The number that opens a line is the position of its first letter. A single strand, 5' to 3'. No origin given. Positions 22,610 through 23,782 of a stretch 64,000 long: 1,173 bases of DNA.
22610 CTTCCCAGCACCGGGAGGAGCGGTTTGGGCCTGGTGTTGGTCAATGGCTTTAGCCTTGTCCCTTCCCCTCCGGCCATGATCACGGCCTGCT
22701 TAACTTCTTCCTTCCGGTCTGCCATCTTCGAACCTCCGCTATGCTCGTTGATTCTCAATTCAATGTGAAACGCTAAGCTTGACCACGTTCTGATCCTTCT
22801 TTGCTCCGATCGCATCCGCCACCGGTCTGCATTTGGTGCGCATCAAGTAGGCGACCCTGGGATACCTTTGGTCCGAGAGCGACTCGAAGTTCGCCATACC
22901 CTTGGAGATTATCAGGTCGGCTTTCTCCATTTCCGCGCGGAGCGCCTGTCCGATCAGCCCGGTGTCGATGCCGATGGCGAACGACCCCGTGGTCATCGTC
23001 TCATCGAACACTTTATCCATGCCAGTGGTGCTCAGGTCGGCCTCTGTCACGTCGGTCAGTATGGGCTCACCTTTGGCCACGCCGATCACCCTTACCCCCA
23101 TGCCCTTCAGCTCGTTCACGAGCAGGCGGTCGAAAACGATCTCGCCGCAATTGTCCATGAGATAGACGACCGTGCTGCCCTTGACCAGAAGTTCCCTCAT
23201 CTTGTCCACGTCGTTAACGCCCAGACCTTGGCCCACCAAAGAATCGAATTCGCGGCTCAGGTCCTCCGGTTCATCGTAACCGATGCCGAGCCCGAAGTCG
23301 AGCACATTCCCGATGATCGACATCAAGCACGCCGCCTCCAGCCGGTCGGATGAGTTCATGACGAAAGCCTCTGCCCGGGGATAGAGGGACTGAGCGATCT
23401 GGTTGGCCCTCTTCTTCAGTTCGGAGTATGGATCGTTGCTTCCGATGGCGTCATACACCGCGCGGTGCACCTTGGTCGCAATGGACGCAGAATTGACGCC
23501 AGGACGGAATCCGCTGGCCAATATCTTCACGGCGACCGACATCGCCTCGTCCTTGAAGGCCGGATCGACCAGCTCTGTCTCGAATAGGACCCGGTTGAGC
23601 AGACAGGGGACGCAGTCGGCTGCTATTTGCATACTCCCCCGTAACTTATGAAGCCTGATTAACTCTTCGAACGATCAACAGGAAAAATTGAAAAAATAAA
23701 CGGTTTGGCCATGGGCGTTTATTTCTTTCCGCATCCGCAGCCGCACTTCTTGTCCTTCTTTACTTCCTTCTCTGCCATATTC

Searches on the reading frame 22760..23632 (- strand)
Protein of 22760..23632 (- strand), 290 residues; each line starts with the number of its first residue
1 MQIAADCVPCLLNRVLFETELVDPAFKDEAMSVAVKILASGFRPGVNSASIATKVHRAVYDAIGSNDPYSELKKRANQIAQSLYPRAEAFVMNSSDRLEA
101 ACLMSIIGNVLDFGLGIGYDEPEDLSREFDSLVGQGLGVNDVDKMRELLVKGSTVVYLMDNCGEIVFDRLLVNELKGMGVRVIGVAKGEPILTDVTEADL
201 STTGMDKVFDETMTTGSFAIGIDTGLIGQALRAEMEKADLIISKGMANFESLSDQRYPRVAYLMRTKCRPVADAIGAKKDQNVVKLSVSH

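Call 6: find_related_loci(query=window:22760-23632:-, collection=genome_contigs, flank=4000)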
Query window:22760-23632:- (290 aa) in genome_contigs; peptide patterns used: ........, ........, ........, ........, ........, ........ (x = any residue, [..] = any of these).
78 stretches matched a pattern; 19 encode a relative of the query (tblastn E <= 1e-3); 19 distinct loci.
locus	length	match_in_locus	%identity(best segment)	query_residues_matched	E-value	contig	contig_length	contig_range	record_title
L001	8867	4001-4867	90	1-289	3e-176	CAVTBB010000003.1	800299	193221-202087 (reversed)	MAG: uncultured Methanomassiliicoccales archaeon isolate MFD02416.bin.1.122 genome assembly, contig: contig_67673, whole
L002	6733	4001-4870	84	1-290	4e-165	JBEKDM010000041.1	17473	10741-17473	MAG: Methanomassiliicoccales archaeon isolate SPRUCE 183 SPRUCE_183_42, whole genome shotgun sequence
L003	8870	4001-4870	83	1-290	1e-164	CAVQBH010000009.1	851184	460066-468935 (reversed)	MAG: uncultured Methanomassiliicoccales archaeon isolate MFD01476.bin.2.74 genome assembly, contig: contig_43695, whole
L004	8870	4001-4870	83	1-290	3e-158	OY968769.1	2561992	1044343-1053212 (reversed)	MAG: uncultured Methanomassiliicoccales archaeon isolate MFD00905.bin.2.112 genome assembly, chromosome: 1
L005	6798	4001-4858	84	1-286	8e-163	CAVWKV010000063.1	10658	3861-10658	MAG: uncultured Methanomassiliicoccales archaeon isolate MFD02138.bin.1.27 genome assembly, contig: contig_139418, whole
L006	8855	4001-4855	57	1-286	5e-107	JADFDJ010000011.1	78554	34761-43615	MAG: Methanomassiliicoccus sp. isolate QR_Bin.16 NODE_11_length_78554_cov_44.1701, whole genome shotgun sequence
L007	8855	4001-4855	56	1-286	7e-104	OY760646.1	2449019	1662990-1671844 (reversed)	MAG: Methanomassiliicoccaceae archaeon isolate 2dded12f-1c8b-4e4a-b374-f87b1937d54c genome assembly, chromosome: 1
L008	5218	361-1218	55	1-286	9e-104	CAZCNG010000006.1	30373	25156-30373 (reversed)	MAG TPA_asm: uncultured Methanomassiliicoccaceae archaeon isolate SRP142039_co1_156 genome assembly, contig: NODE_952_le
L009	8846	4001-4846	56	1-283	5e-103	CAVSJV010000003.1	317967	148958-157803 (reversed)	MAG: Methanomassiliicoccaceae archaeon isolate MFD02416.bin.2.149 genome assembly, contig: contig_39651, whole genome sh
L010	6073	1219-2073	54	1-286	2e-100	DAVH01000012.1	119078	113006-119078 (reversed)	MAG TPA_asm: Methanomassiliicoccus sp. UBA6 UBA6_contig_1590, whole genome shotgun sequence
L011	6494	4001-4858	52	1-287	3e-96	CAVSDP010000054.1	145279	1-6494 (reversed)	MAG: Methanomassiliicoccaceae archaeon isolate MFD02138.bin.2.15 genome assembly, contig: contig_8405, whole genome shot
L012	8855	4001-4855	53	1-286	5e-98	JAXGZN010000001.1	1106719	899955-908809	MAG: Methanomassiliicoccaceae archaeon isolate AnMBR.bin538 bin538_1, whole genome shotgun sequence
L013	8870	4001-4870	33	1-287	2e-38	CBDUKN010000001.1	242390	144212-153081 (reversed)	MAG TPA_asm: uncultured Thermoprotei archaeon isolate SRR6823441_binner12_Refined_102 genome assembly, contig: ERZ174223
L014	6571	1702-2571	33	1-287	3e-36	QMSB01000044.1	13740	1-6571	MAG: Thermoprotei archaeon isolate B15_G2 B15_Guay2_scaffold_00923, whole genome shotgun sequence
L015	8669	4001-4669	33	51-279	2e-30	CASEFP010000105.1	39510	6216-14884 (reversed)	uncultured Lentisphaeria bacterium isolate SI.B33.metabat-bins.122 genome assembly, contig: SI.B33.metabat-bins.122.fa_k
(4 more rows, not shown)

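Call 16: find_related_loci(query=window:22760-23632:-, collection=metagenome_contigs, flank=2500)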
Query window:22760-23632:- (290 aa) in metagenome_contigs; peptide patterns used: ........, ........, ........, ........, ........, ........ (x = any residue, [..] = any of these).
114 stretches matched a pattern; 11 encode a relative of the query (tblastn E <= 1e-3); 11 distinct loci.
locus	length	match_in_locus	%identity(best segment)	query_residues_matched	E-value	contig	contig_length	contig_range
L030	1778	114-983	81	1-290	1e-174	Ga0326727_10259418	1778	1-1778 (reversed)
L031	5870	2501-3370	83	1-290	6e-155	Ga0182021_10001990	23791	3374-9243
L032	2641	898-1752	53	1-286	1e-101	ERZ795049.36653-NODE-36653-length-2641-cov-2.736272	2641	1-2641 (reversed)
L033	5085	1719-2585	52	1-290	1e-86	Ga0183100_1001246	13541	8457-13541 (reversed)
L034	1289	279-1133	50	1-286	2e-93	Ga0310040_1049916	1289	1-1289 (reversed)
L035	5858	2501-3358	38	1-290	8e-54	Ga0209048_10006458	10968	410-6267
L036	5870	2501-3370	33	1-287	7e-39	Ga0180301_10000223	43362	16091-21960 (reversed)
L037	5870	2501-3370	33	1-287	6e-39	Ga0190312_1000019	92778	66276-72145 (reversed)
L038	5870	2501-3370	32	1-287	2e-36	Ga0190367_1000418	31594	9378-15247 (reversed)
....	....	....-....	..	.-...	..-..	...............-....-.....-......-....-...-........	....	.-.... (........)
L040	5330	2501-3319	29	3-276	7e-24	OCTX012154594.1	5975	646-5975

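Call 31: search_protein_families(library=pfam, proteins=[window:22760-23632:-], max_evalue=0.001)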
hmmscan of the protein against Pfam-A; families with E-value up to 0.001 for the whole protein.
window:22760-23632:- (290 aa): 1 family
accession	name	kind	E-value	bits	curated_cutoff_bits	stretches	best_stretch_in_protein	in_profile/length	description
PF01937.24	ARMT1-like_dom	-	1e-62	212.6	25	1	4-283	2-311/311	Damage-control phosphatase ARMT1-like domain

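Call 52: find_homologous_proteins(query=window:22760-23632:-, max_evalue=1e-40)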
Query window:22760-23632:- (290 aa): 988 proteins with E <= 1e-40 among 3951 candidates; the best 120 are listed.
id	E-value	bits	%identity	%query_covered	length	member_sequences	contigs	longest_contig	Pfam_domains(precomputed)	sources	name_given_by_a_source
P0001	1.8e-184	629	100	100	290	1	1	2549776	PF01937.25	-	-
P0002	6.0e-178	608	96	100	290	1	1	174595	PF01937.25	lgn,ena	-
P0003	3.7e-165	566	90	100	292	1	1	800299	PF01937.25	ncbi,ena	-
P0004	6.6e-161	552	87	100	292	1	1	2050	PF01937.25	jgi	jgi:damage-control phosphatase, subfamily I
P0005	1.2e-157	541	87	100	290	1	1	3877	PF01937.25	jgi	jgi:uncharacterized protein with ATP-grasp and redox domains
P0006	2.2e-156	537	86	100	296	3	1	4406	PF01937.25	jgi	jgi:uncharacterized protein with ATP-grasp and redox domains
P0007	8.2e-156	535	84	100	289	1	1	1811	PF01937.25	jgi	jgi:damage-control phosphatase, subfamily I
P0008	4.5e-155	533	83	100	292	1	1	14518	PF01937.25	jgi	jgi:damage-control phosphatase, subfamily I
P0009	5.2e-155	533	83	100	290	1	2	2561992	PF01937.25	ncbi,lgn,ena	-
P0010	6.7e-155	532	84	100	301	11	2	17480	PF01937.25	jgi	jgi:damage-control phosphatase, subfamily I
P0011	1.9e-154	531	84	100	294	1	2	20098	PF01937.25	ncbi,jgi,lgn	ncbi:MAG: ARMT1-like domain-containing protein [Methanomassiliicoccales archaeon]|jgi:uncharacterize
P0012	3.6e-154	530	83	99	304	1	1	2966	PF01937.25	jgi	jgi:uncharacterized protein with ATP-grasp and redox domains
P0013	3.7e-154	530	84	100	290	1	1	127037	PF01937.25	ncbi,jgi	ncbi:MAG TPA: ARMT1-like domain-containing protein [Methanomassiliicoccales archaeon]|jgi:hypothetic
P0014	1.6e-153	528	84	100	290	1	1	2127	PF01937.25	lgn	-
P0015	5.3e-153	526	83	100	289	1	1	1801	PF01937.25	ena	-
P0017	3.5e-152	523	83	100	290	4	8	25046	PF01937.25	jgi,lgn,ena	jgi:hypothetical protein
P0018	6.6e-151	519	81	100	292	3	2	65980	PF01937.25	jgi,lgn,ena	jgi:hypothetical protein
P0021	6.8e-150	516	84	99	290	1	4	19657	PF01937.25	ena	-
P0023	4.7e-148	510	81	100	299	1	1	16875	PF01937.25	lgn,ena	-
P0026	2.3e-108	380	58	99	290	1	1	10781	PF01937.25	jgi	-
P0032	3.4e-106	373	60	99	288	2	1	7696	PF01937.25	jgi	jgi:uncharacterized protein with ATP-grasp and redox domains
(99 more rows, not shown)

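Call 53: find_encoding_contigs(protein=P0002, flank=1200, max_places=2)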
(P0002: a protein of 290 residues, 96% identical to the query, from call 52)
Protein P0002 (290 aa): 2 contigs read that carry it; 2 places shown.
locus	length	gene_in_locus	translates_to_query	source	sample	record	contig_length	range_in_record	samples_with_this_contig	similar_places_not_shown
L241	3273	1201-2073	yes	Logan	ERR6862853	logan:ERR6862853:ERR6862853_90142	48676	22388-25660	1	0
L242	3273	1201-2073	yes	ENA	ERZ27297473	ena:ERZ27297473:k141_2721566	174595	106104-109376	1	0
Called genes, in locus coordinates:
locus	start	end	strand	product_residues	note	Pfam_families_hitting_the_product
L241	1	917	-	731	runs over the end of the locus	PF02359:CDC48_N, PF02933:CDC48_2, PF00004:AAA, PF05496:RuvB_N (weak), PF13191:AAA_16 (weak), PF17862:AAA_lid_3, PF00004:AAA, PF17862:AAA_lid_3, +28 more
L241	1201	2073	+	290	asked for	PF01937:ARMT1-like_dom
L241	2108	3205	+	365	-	PF00483:NTP_transferase, PF12804:NTP_transf_3, PF00132:Hexapep (faint), PF25084:LbH_EIF2B, PF24894:Hexapep_GlmU (weak), PF25087:GMPPB_C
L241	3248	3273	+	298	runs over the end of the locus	PF00892:EamA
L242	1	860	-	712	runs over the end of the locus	PF02359:CDC48_N, PF02933:CDC48_2, PF05496:RuvB_N (weak), PF13191:AAA_16 (weak), PF00004:AAA, PF17862:AAA_lid_3, PF00004:AAA, PF17862:AAA_lid_3, +28 more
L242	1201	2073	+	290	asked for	PF01937:ARMT1-like_dom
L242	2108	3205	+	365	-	PF00483:NTP_transferase, PF12804:NTP_transf_3, PF00132:Hexapep (faint), PF25084:LbH_EIF2B, PF24894:Hexapep_GlmU (weak), PF25087:GMPPB_C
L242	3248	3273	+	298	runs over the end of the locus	PF00892:EamA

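Call 54: find_encoding_contigs(protein=P0005, flank=1200, max_places=2)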
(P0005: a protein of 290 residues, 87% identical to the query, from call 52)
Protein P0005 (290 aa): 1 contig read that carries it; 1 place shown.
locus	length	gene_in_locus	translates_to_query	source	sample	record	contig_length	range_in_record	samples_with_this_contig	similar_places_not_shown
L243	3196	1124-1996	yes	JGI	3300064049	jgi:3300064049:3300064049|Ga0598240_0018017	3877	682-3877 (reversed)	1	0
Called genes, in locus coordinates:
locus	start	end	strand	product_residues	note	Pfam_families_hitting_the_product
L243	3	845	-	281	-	?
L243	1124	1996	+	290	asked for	PF01937:ARMT1-like_dom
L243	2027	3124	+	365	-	PF00483:NTP_transferase, PF12804:NTP_transf_3, PF00132:Hexapep (faint), PF25084:LbH_EIF2B, PF24894:Hexapep_GlmU (weak), PF25087:GMPPB_C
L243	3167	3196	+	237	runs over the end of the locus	?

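Call 55: find_encoding_contigs(protein=P0006, flank=1200, max_places=2)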
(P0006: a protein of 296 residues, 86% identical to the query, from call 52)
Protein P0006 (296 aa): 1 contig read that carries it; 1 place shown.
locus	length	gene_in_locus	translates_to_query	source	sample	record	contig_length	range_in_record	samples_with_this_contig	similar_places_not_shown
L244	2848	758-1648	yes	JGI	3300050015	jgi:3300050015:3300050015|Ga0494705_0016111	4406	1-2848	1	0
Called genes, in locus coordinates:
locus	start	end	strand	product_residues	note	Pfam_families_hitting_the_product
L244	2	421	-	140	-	?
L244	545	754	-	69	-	-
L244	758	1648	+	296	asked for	PF01937:ARMT1-like_dom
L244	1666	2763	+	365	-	PF00483:NTP_transferase, PF12804:NTP_transf_3, PF25084:LbH_EIF2B, PF25087:GMPPB_C, PF00132:Hexapep (faint), PF24894:Hexapep_GlmU (weak)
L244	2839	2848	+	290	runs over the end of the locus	PF00892:EamA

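Call 56: find_encoding_contigs(protein=P0008, flank=1200, max_places=2)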
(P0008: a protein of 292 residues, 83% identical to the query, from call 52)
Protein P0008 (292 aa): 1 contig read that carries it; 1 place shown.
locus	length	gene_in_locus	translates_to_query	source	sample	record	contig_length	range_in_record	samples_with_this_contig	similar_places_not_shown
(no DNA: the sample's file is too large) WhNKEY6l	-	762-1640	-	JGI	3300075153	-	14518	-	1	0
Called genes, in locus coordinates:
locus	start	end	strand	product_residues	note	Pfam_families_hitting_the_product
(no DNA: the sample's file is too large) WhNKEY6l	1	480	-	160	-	?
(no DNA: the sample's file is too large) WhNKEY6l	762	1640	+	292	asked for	PF01937:ARMT1-like_dom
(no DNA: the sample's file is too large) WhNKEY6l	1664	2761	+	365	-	PF00483:NTP_transferase, PF12804:NTP_transf_3, PF00132:Hexapep (faint), PF25084:LbH_EIF2B, PF24894:Hexapep_GlmU (weak), PF25087:GMPPB_C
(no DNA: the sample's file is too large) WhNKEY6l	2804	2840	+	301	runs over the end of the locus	PF00892:EamA, PF16913:PUNUT (faint), PF00892:EamA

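Call 57: find_encoding_contigs(protein=P0010, flank=1200, max_places=2)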
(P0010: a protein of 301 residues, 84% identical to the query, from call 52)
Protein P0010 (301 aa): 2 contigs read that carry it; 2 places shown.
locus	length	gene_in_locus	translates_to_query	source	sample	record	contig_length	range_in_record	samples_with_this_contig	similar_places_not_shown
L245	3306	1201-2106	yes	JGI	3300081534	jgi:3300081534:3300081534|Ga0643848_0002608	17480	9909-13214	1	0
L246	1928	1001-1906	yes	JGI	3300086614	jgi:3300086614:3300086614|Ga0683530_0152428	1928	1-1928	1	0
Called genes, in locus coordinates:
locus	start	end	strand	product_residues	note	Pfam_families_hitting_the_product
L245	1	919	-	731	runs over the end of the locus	PF02359:CDC48_N, PF02933:CDC48_2, PF00004:AAA, PF05496:RuvB_N (weak), PF13191:AAA_16 (weak), PF17862:AAA_lid_3, PF00004:AAA, PF17862:AAA_lid_3, +28 more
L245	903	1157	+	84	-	-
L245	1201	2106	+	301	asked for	PF01937:ARMT1-like_dom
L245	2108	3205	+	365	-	PF00483:NTP_transferase, PF12804:NTP_transf_3, PF00132:Hexapep (faint), PF25084:LbH_EIF2B, PF24894:Hexapep_GlmU (weak), PF25087:GMPPB_C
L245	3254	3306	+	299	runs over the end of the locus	PF00892:EamA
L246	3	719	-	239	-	?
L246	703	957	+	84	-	-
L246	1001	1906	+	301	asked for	PF01937:ARMT1-like_dom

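Call 58: find_encoding_contigs(protein=P0013, flank=1200, max_places=2)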
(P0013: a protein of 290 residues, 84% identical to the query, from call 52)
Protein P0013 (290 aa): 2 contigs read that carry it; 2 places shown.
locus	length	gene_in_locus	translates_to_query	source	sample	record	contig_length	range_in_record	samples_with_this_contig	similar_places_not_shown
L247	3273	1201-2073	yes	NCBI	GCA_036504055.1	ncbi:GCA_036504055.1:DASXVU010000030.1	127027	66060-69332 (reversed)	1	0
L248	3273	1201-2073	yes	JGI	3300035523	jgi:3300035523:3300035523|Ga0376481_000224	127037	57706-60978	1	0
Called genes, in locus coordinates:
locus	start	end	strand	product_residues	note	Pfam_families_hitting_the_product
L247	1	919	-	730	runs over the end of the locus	PF02359:CDC48_N, PF02933:CDC48_2, PF00004:AAA, PF05496:RuvB_N (weak), PF13191:AAA_16 (weak), PF17862:AAA_lid_3, PF00004:AAA, PF17862:AAA_lid_3, +28 more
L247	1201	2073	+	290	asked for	PF01937:ARMT1-like_dom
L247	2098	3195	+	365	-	PF00483:NTP_transferase, PF12804:NTP_transf_3, PF00132:Hexapep (faint), PF25084:LbH_EIF2B, PF25087:GMPPB_C, PF24894:Hexapep_GlmU (weak)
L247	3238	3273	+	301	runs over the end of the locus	PF00892:EamA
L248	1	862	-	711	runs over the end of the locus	PF02359:CDC48_N, PF02933:CDC48_2, PF05496:RuvB_N (weak), PF13191:AAA_16 (weak), PF00004:AAA, PF17862:AAA_lid_3, PF00004:AAA, PF17862:AAA_lid_3, +28 more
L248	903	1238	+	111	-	-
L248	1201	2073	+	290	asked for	PF01937:ARMT1-like_dom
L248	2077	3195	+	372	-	PF00483:NTP_transferase, PF12804:NTP_transf_3, PF00132:Hexapep (faint), PF25084:LbH_EIF2B, PF25087:GMPPB_C, PF24894:Hexapep_GlmU (weak)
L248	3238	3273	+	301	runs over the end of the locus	PF00892:EamA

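Call 59: find_encoding_contigs(protein=P0017, flank=1200, max_places=3)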
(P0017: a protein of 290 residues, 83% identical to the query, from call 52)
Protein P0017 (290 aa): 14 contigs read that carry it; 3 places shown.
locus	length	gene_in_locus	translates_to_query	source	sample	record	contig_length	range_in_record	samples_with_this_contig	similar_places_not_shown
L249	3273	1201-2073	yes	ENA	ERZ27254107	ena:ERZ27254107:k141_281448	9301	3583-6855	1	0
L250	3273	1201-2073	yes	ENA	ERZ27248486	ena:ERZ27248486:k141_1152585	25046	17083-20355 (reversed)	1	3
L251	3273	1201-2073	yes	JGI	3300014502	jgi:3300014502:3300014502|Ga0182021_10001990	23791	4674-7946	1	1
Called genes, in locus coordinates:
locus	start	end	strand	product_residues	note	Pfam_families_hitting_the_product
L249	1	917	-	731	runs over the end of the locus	PF02359:CDC48_N, PF02933:CDC48_2, PF00004:AAA, PF05496:RuvB_N (weak), PF13191:AAA_16 (weak), PF17862:AAA_lid_3, PF00004:AAA, PF17862:AAA_lid_3, +26 more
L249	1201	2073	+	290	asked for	PF01937:ARMT1-like_dom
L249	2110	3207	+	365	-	PF00483:NTP_transferase, PF12804:NTP_transf_3, PF00132:Hexapep (faint), PF25084:LbH_EIF2B, PF24894:Hexapep_GlmU (weak), PF25087:GMPPB_C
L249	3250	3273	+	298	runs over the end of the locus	PF00892:EamA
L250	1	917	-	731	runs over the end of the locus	PF02359:CDC48_N, PF02933:CDC48_2, PF00004:AAA, PF05496:RuvB_N (weak), PF13191:AAA_16 (weak), PF17862:AAA_lid_3, PF00004:AAA, PF17862:AAA_lid_3, +26 more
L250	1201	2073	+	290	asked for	PF01937:ARMT1-like_dom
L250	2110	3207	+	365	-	PF00483:NTP_transferase, PF12804:NTP_transf_3, PF00132:Hexapep (faint), PF25084:LbH_EIF2B, PF24894:Hexapep_GlmU (weak), PF25087:GMPPB_C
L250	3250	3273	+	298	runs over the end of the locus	PF00892:EamA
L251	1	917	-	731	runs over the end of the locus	PF02359:CDC48_N, PF02933:CDC48_2, PF00004:AAA, PF05496:RuvB_N (weak), PF13191:AAA_16 (weak), PF17862:AAA_lid_3, PF00004:AAA, PF17862:AAA_lid_3, +26 more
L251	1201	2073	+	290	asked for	PF01937:ARMT1-like_dom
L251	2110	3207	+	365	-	PF00483:NTP_transferase, PF12804:NTP_transf_3, PF00132:Hexapep (faint), PF25084:LbH_EIF2B, PF24894:Hexapep_GlmU (weak), PF25087:GMPPB_C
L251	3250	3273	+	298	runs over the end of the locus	PF00892:EamA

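Call 60: find_encoding_contigs(protein=P0018, flank=1200, max_places=2)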
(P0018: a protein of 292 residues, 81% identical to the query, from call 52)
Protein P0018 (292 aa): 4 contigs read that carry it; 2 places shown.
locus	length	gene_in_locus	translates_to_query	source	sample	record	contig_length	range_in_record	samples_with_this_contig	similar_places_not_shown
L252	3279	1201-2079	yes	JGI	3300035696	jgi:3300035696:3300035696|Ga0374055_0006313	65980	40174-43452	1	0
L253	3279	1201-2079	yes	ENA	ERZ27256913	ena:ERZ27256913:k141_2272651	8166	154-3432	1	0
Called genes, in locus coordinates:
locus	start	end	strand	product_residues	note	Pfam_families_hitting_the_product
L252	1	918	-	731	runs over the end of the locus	PF02359:CDC48_N, PF02933:CDC48_2, PF00004:AAA, PF05496:RuvB_N (weak), PF13191:AAA_16 (weak), PF17862:AAA_lid_3, PF00004:AAA, PF17862:AAA_lid_3, +28 more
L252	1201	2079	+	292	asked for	PF01937:ARMT1-like_dom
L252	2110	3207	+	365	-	PF00483:NTP_transferase, PF12804:NTP_transf_3, PF25084:LbH_EIF2B, PF24894:Hexapep_GlmU (weak), PF25087:GMPPB_C, PF00132:Hexapep (faint)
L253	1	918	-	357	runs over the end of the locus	?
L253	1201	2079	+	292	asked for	PF01937:ARMT1-like_dom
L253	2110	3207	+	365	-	PF00483:NTP_transferase, PF12804:NTP_transf_3, PF25084:LbH_EIF2B, PF24894:Hexapep_GlmU (weak), PF25087:GMPPB_C, PF00132:Hexapep (faint)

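Call 61: find_encoding_contigs(protein=P0021, flank=1200, max_places=2)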
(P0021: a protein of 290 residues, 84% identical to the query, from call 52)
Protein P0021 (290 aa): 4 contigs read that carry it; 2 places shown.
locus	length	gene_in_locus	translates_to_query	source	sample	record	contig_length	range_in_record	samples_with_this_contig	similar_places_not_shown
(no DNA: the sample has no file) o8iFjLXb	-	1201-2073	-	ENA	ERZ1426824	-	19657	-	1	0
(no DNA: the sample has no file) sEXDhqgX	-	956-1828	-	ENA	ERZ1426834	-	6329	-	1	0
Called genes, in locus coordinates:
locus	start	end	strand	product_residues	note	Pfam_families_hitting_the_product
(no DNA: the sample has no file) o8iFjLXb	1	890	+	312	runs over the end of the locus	?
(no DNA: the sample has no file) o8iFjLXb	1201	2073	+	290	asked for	PF01937:ARMT1-like_dom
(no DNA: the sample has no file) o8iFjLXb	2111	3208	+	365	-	PF00483:NTP_transferase, PF12804:NTP_transf_3, PF25084:LbH_EIF2B, PF00132:Hexapep (faint), PF24894:Hexapep_GlmU (weak), PF25087:GMPPB_C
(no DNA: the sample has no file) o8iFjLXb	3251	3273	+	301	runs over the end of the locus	PF00892:EamA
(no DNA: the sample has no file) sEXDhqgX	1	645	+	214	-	?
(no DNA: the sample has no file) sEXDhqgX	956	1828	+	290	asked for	PF01937:ARMT1-like_dom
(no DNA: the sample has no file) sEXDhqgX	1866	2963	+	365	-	PF00483:NTP_transferase, PF12804:NTP_transf_3, PF25084:LbH_EIF2B, PF00132:Hexapep (faint), PF24894:Hexapep_GlmU (weak), PF25087:GMPPB_C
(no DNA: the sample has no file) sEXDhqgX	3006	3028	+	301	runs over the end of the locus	PF00892:EamA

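Call 62: find_encoding_contigs(protein=P0023, flank=1200, max_places=2)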
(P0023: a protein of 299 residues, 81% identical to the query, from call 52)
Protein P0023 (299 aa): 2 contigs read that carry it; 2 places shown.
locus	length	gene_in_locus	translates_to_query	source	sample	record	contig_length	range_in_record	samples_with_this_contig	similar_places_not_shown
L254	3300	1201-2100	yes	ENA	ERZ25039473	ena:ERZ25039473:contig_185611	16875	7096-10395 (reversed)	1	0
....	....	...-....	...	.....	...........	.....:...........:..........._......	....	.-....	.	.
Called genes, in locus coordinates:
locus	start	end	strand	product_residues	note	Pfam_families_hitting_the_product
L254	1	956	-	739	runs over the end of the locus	PF02359:CDC48_N, PF02933:CDC48_2, PF05496:RuvB_N (weak), PF13191:AAA_16 (weak), PF00004:AAA, PF17862:AAA_lid_3, PF00004:AAA, PF17862:AAA_lid_3, +28 more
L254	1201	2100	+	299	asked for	PF01937:ARMT1-like_dom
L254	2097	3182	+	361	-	PF00483:NTP_transferase, PF12804:NTP_transf_3, PF25084:LbH_EIF2B, PF25087:GMPPB_C, PF24894:Hexapep_GlmU (weak)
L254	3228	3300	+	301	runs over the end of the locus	PF00892:EamA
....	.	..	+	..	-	?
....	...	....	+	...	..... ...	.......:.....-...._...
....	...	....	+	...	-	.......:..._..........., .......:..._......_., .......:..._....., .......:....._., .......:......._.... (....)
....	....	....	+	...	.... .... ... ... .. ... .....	?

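Call 63: find_encoding_contigs(protein=P0026, flank=1500, max_places=1)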
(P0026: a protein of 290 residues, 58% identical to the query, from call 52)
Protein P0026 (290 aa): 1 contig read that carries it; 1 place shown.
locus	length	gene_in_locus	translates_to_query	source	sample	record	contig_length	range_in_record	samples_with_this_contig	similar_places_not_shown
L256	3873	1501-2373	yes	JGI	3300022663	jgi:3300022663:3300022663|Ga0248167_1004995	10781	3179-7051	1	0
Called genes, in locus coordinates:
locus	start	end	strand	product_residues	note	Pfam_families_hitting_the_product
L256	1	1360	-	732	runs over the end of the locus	PF02359:CDC48_N, PF02933:CDC48_2, PF00004:AAA, PF05496:RuvB_N (weak), PF13191:AAA_16 (weak), PF17862:AAA_lid_3, PF00004:AAA, PF17862:AAA_lid_3, +29 more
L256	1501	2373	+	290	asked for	PF01937:ARMT1-like_dom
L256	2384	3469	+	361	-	PF00483:NTP_transferase, PF12804:NTP_transf_3, PF24894:Hexapep_GlmU, PF00132:Hexapep (faint), PF25087:GMPPB_C, PF25084:LbH_EIF2B (weak)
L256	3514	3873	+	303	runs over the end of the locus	PF00892:EamA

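Call 64: find_encoding_contigs(protein=P0032, flank=1500, max_places=1)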
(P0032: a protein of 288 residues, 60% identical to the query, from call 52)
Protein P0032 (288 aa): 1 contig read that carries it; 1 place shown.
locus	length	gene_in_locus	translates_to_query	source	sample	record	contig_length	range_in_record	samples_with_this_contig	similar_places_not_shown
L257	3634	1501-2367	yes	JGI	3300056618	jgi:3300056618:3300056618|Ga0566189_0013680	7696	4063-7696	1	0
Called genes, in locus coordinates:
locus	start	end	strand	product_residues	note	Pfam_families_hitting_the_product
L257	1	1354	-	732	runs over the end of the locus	PF02359:CDC48_N, PF02933:CDC48_2, PF00004:AAA, PF05496:RuvB_N (weak), PF13191:AAA_16 (weak), PF17862:AAA_lid_3, PF00004:AAA, PF17862:AAA_lid_3, +25 more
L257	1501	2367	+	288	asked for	PF01937:ARMT1-like_dom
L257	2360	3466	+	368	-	PF02746:MR_MLE_N, PF13378:MR_MLE_C, PF07476:MAAL_C (weak)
